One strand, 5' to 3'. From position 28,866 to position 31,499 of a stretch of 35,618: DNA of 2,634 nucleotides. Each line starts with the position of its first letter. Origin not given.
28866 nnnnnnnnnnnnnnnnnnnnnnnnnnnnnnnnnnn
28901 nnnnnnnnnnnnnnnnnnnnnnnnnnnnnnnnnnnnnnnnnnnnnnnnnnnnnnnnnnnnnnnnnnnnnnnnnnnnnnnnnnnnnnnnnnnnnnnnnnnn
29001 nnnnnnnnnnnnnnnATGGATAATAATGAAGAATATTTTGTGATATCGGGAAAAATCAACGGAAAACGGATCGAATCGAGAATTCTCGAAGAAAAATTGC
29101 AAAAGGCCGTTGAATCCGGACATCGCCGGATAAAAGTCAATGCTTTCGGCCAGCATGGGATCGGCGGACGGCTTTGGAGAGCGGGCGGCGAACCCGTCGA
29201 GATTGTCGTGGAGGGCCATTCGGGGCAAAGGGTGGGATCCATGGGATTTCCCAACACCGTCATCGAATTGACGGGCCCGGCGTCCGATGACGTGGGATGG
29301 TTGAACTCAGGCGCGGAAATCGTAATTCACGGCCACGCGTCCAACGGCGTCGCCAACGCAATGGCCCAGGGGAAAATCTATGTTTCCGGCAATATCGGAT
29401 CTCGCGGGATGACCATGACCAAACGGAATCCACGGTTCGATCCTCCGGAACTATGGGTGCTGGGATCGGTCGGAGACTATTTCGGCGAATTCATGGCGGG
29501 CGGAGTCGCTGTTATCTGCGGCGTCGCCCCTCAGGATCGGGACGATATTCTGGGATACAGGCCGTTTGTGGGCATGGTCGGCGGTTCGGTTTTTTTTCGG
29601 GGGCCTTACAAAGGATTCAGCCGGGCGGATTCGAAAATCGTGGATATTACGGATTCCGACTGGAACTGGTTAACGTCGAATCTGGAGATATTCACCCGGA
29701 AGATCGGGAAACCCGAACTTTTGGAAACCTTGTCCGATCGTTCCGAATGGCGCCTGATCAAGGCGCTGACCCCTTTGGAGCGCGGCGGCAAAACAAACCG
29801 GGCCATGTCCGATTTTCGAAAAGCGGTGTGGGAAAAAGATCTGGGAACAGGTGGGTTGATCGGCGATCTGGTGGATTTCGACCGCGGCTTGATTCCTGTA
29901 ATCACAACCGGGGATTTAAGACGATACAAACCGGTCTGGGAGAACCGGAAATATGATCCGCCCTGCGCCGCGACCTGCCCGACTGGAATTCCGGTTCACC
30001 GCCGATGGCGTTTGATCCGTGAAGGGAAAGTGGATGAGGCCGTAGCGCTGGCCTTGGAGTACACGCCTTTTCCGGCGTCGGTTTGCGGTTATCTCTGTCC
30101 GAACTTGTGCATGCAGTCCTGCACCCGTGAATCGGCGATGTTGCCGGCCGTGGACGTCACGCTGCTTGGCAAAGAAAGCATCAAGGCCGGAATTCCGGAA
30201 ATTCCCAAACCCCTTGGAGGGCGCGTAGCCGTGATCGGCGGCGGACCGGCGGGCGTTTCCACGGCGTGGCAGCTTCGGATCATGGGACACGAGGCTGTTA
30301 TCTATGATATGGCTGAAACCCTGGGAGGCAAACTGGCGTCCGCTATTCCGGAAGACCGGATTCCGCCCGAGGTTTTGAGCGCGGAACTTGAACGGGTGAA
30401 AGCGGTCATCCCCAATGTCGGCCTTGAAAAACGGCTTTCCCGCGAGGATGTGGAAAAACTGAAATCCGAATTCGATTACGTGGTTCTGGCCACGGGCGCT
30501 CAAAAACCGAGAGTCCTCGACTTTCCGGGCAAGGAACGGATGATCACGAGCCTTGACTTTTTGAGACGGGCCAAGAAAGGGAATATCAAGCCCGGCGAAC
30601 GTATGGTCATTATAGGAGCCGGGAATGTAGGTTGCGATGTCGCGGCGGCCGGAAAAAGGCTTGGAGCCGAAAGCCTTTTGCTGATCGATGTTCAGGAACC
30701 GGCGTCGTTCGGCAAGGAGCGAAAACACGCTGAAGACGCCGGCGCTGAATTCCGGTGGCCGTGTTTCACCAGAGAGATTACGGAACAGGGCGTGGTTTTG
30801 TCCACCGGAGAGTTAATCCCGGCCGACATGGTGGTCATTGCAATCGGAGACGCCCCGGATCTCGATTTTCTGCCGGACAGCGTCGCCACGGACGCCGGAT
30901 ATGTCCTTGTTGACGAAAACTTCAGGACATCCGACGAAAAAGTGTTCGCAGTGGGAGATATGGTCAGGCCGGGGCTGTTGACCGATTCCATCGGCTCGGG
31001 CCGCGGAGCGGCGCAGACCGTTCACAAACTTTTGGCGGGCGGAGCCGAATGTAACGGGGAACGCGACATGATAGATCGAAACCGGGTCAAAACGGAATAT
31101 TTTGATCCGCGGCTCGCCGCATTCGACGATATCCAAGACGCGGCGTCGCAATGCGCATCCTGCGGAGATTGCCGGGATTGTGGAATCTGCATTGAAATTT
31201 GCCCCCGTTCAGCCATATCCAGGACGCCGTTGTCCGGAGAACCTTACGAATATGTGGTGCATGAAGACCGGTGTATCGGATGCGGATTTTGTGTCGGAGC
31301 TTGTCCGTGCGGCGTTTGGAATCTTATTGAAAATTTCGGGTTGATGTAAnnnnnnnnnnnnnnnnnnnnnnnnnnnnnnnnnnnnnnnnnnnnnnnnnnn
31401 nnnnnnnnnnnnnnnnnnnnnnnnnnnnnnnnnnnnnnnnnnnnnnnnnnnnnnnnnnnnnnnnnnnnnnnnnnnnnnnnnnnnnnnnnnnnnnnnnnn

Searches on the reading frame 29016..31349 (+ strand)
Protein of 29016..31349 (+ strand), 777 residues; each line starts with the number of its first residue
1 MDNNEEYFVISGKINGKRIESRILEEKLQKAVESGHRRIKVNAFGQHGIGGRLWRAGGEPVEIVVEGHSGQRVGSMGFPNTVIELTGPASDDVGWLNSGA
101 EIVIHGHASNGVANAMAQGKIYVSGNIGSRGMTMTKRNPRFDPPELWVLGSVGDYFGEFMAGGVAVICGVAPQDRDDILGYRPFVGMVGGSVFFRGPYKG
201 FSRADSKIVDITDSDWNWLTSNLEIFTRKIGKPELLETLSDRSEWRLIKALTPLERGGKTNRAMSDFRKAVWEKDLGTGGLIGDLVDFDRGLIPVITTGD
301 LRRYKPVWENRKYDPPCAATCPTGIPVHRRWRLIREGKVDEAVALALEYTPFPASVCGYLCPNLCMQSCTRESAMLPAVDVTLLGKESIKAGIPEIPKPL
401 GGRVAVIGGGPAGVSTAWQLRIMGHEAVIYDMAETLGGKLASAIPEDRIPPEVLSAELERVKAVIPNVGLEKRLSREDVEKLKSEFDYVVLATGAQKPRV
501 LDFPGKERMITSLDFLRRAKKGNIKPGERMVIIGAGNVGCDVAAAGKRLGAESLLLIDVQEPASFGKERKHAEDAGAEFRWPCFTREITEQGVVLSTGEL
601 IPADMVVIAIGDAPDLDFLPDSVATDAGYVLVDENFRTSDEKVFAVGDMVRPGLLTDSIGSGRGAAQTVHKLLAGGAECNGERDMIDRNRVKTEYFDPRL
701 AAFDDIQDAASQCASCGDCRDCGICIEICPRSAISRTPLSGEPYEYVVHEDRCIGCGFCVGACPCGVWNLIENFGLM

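Call 39: search_protein_families(library=pfam, proteins=[window:29016-31349:+], max_evalue=0.001)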
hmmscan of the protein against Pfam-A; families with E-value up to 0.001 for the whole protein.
window:29016-31349:+ (777 aa): 15 families
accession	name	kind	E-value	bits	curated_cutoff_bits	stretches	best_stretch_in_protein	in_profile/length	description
PF07992.20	Pyr_redox_2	-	1.6e-37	129.9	26.1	1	403-657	2-286/291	Pyridine nucleotide-disulphide oxidoreductase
PF01493.24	GXGXG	-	1.7e-12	47.7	32.5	1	60-202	31-170/190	GXGXG motif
PF13738.12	Pyr_redox_3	-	4.9e-10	39.6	30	1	486-557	125-194/305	Pyridine nucleotide-disulphide oxidoreductase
PF12838.12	Fer4_7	-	3.7e-09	37.4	27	1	719-767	2-52/52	4Fe-4S dicluster domain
PF14691.11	Fer4_20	-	3.6e-08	33.7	25.8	1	314-382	29-98/113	Dihydroprymidine dehydrogenase domain II, 4Fe-4S cluster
PF13450.12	NAD_binding_8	-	1.2e-07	32.4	21.9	1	406-443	1-38/68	NAD(P)-binding Rossmann-like domain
PF00070.33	Pyr_redox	-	4.3e-07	30.8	22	0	529-592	1-70/82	Pyridine nucleotide-disulphide oxidoreductase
PF01262.27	AlaDh_PNT_C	-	4.4e-06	26.7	23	0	401-489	28-96/214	Alanine dehydrogenase/PNT, C-terminal domain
PF00037.32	Fer4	-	6.6e-06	26.2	21.1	1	746-767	1-22/24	4Fe-4S binding domain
PF13187.11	Fer4_9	-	2e-05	25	27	1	719-766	2-50/52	4Fe-4S dicluster domain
PF12797.12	Fer4_2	-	5.2e-05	23.4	24.5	1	747-764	4-21/22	4Fe-4S binding domain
PF01134.28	GIDA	-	7.6e-05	22.4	22.1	0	404-430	2-28/391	Glucose inhibited division protein A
PF01266.30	DAO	-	0.00015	21.9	27.9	1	403-437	1-35/353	FAD dependent oxidoreductase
PF00291.31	PALP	-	0.0003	20.7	35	0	516-577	46-102/295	Pyridoxal-phosphate dependent enzyme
PF12837.12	Fer4_6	-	0.00067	19.9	25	1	750-768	6-24/24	4Fe-4S binding domain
